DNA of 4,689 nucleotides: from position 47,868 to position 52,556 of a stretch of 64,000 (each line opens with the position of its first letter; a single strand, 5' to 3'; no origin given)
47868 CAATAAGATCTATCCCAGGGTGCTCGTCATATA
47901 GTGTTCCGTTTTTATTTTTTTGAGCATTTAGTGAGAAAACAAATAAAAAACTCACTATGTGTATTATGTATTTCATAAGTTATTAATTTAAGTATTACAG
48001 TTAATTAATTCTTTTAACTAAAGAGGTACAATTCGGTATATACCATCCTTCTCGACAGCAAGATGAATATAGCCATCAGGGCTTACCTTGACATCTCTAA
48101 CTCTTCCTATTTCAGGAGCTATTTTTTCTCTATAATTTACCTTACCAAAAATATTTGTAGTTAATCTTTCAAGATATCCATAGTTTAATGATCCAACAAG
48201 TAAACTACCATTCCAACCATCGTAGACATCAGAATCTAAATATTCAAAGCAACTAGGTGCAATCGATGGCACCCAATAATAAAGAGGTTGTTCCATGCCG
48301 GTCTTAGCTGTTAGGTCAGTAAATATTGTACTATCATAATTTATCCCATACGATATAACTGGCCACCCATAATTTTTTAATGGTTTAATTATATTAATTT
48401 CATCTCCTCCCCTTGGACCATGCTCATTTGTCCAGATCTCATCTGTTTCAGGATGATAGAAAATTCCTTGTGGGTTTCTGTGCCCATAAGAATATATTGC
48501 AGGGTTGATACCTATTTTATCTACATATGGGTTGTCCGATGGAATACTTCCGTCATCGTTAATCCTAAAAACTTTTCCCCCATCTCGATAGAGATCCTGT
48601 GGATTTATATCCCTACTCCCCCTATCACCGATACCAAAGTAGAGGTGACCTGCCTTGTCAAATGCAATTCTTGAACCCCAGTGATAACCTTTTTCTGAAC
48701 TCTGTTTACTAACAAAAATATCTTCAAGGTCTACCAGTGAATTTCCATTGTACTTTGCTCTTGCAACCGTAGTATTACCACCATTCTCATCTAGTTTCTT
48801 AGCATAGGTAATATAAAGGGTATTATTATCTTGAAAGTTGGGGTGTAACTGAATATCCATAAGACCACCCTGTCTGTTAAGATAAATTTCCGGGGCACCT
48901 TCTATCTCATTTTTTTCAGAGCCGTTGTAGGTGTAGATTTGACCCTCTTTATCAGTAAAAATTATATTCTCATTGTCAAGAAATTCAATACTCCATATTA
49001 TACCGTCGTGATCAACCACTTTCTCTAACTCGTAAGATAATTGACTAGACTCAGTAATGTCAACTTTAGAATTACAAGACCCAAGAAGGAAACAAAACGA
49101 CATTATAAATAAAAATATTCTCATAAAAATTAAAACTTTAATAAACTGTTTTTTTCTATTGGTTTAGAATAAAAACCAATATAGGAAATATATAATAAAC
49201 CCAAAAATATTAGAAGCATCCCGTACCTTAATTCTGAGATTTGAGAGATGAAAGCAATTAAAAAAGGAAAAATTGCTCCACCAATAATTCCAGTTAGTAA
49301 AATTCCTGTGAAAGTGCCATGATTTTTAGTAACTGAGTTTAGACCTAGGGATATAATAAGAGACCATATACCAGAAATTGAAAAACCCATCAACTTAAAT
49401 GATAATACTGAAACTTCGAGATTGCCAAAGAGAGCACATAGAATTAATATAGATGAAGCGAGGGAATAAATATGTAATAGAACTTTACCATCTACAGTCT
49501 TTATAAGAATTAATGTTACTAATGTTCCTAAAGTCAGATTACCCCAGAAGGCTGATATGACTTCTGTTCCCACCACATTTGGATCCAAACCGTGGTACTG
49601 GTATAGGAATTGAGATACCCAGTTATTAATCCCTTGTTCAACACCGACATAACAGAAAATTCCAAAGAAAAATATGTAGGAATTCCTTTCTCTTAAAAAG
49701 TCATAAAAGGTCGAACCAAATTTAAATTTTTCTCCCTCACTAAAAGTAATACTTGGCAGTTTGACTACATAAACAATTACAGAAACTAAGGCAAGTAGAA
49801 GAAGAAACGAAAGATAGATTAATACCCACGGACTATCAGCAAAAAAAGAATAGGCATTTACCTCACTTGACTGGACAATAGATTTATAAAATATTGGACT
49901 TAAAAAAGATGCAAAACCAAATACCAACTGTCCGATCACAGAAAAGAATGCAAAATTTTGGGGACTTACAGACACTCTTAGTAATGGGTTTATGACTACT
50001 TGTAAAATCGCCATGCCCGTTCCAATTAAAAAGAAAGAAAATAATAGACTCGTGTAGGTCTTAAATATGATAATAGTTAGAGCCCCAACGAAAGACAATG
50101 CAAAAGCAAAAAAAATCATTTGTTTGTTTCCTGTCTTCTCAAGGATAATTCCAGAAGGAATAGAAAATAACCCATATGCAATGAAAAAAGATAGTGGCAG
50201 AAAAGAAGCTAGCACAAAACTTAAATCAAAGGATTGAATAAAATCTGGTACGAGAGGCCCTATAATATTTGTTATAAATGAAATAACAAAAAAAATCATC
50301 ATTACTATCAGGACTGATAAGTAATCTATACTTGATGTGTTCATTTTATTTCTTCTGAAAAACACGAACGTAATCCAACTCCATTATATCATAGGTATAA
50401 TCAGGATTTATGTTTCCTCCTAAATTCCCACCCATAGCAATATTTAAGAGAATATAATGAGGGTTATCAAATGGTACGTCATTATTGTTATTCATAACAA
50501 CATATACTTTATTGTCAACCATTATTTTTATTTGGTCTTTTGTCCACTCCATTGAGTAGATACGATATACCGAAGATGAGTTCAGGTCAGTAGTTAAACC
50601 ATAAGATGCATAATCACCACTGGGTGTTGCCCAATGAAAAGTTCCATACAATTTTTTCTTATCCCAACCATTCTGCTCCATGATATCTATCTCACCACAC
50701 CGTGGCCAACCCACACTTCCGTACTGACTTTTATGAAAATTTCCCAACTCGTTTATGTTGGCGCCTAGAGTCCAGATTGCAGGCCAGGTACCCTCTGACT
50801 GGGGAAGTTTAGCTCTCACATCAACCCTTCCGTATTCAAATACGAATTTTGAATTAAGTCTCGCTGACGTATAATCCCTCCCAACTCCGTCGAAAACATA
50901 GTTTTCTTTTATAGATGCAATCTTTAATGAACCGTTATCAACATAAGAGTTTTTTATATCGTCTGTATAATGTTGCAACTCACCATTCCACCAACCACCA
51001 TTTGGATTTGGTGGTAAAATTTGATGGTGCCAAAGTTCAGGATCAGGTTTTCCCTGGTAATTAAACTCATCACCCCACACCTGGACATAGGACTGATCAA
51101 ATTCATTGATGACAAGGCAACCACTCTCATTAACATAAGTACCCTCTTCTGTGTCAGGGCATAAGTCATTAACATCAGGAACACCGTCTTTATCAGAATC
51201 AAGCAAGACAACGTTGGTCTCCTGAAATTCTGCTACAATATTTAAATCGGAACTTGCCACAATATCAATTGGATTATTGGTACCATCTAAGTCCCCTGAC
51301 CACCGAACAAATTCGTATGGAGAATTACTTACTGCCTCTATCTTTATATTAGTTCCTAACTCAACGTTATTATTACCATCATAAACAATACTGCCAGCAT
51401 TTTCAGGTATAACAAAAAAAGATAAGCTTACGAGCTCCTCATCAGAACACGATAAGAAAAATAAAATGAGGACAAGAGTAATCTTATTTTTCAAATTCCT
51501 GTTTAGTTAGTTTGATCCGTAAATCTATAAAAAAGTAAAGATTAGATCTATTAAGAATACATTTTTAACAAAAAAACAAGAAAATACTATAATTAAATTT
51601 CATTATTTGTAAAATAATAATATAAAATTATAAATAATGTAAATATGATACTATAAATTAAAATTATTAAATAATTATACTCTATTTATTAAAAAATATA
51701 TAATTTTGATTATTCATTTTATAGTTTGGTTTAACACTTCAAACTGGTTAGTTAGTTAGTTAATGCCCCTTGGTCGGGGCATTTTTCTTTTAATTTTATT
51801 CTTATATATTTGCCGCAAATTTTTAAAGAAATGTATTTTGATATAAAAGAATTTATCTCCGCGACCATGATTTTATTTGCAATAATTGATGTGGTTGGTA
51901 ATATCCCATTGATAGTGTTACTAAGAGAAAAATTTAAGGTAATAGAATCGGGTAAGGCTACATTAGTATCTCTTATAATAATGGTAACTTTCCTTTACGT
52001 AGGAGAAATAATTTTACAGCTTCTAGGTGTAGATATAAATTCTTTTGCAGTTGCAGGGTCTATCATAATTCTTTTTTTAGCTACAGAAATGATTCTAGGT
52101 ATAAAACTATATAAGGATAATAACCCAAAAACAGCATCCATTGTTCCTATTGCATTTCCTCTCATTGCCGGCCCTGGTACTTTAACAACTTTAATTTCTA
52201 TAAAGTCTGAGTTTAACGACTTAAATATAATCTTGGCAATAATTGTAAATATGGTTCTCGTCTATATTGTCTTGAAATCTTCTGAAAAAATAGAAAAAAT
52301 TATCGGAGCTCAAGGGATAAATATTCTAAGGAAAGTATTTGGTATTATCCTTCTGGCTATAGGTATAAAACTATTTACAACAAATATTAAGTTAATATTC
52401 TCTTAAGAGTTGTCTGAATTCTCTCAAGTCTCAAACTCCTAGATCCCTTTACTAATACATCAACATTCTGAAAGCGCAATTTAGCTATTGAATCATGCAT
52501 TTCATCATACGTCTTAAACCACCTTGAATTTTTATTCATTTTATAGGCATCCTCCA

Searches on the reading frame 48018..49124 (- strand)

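Call 4: search_protein_families(library=pfam, proteins=[window:48018-49124:-], max_evalue=0.01)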
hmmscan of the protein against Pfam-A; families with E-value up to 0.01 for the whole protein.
window:48018-49124:- (368 aa): 1 family
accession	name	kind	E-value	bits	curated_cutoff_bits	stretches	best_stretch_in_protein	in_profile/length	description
PF07995.17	GSDH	-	5.5e-112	374.7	25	1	44-361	5-328/332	Glucose / Sorbosone dehydrogenase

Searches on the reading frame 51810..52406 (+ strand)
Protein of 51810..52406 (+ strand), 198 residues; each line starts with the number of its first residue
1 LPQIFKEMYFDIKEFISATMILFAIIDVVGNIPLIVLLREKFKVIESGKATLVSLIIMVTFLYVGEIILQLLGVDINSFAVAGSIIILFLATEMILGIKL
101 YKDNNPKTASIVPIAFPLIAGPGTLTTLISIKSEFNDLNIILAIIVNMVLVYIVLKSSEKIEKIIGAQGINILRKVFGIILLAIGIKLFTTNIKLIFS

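Call 7: search_protein_families(library=pfam, proteins=[window:51810-52406:+], max_evalue=0.0001)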
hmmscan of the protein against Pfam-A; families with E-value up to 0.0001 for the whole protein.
window:51810-52406:+ (198 aa): 1 family
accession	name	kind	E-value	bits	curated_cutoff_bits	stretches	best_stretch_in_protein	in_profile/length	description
PF01914.23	MarC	-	4.4e-36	124.6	23.9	1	13-197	2-203/203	MarC family integral membrane protein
